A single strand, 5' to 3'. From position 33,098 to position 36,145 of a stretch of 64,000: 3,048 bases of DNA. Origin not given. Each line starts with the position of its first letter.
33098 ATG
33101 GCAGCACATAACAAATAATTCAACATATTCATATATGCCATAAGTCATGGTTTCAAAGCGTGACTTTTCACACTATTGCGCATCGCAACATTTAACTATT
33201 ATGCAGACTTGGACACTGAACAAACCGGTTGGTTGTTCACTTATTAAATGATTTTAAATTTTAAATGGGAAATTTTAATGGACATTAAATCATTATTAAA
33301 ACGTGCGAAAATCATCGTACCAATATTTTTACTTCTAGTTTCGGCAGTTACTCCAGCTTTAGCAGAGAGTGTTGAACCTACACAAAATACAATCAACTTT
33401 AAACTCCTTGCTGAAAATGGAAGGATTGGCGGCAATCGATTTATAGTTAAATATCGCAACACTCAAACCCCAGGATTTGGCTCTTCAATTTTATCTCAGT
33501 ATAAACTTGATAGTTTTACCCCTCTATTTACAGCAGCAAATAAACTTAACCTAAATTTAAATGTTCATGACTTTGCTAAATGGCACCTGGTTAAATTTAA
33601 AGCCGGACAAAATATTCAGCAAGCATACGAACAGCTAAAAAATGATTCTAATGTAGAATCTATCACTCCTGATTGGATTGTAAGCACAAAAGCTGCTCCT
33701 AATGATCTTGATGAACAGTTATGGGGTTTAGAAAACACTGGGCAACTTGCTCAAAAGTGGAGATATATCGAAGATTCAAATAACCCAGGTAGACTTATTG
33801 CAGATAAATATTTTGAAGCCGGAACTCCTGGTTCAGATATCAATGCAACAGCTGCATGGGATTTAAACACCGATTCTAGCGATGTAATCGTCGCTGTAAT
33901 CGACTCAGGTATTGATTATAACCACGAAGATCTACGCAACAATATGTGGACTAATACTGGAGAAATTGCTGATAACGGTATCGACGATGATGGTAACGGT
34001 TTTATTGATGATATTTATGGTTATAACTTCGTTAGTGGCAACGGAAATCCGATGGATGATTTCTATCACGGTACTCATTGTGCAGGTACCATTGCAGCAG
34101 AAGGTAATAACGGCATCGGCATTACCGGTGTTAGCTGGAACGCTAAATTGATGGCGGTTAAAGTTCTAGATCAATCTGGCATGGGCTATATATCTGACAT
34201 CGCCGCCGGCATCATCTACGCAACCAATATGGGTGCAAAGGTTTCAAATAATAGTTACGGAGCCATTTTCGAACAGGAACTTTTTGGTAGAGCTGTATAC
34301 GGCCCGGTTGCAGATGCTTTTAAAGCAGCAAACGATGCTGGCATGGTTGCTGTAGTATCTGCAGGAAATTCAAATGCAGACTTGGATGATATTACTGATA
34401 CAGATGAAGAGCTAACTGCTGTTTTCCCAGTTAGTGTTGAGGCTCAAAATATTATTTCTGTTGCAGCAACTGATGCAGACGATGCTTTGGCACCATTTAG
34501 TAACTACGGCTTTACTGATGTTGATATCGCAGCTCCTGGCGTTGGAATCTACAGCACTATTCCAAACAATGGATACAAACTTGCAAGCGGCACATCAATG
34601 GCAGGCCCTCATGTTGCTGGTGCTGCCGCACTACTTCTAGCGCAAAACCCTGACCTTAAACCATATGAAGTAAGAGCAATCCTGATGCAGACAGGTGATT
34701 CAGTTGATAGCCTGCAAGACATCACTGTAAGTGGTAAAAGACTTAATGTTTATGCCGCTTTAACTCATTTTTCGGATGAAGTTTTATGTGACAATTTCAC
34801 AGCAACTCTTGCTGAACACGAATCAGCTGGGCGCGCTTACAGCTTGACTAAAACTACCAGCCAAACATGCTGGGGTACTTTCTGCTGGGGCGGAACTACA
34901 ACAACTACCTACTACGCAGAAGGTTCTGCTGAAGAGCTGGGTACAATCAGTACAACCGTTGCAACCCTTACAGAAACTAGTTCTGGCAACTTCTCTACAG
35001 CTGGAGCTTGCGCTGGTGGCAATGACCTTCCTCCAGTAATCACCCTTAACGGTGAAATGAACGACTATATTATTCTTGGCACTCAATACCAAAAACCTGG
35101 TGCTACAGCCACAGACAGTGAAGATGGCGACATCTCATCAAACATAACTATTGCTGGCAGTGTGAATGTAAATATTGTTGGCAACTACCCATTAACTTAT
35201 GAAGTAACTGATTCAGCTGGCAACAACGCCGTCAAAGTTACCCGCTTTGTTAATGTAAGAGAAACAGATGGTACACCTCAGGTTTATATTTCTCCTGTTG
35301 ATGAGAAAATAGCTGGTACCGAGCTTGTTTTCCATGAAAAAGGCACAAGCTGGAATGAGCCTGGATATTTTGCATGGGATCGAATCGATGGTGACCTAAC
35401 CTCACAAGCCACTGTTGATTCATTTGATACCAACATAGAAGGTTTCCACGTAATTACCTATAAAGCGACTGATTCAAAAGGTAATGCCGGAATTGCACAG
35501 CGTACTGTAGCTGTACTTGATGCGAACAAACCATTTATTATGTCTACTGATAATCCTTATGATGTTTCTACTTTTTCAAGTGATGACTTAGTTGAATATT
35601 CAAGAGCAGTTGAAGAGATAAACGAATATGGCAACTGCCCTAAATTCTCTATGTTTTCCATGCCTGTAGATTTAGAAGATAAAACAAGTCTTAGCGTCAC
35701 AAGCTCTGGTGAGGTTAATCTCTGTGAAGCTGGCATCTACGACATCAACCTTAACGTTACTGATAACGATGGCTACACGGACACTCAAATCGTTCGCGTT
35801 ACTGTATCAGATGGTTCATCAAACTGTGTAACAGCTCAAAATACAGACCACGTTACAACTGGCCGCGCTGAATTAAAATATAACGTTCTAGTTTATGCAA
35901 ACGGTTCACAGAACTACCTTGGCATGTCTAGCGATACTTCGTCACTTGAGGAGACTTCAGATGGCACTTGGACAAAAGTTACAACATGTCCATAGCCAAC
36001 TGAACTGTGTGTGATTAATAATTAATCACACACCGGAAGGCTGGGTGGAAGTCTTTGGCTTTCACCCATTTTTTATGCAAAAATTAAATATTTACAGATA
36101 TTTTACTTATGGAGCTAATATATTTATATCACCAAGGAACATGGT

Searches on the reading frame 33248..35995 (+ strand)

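Call 37: search_protein_families(library=pfam, proteins=[window:33248-35995:+], max_evalue=0.00001)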
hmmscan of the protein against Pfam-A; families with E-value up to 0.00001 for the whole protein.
window:33248-35995:+ (915 aa): 2 families
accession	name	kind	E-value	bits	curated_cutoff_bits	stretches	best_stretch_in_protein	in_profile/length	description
PF00082.27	Peptidase_S8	-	5.3e-58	197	21.8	1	211-483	2-273/288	Subtilase family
PF16403.11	Bact_surface_Ig-like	-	7.6e-38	128.8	27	2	598-670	1-71/71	Bacterial surface protein, Ig-like domain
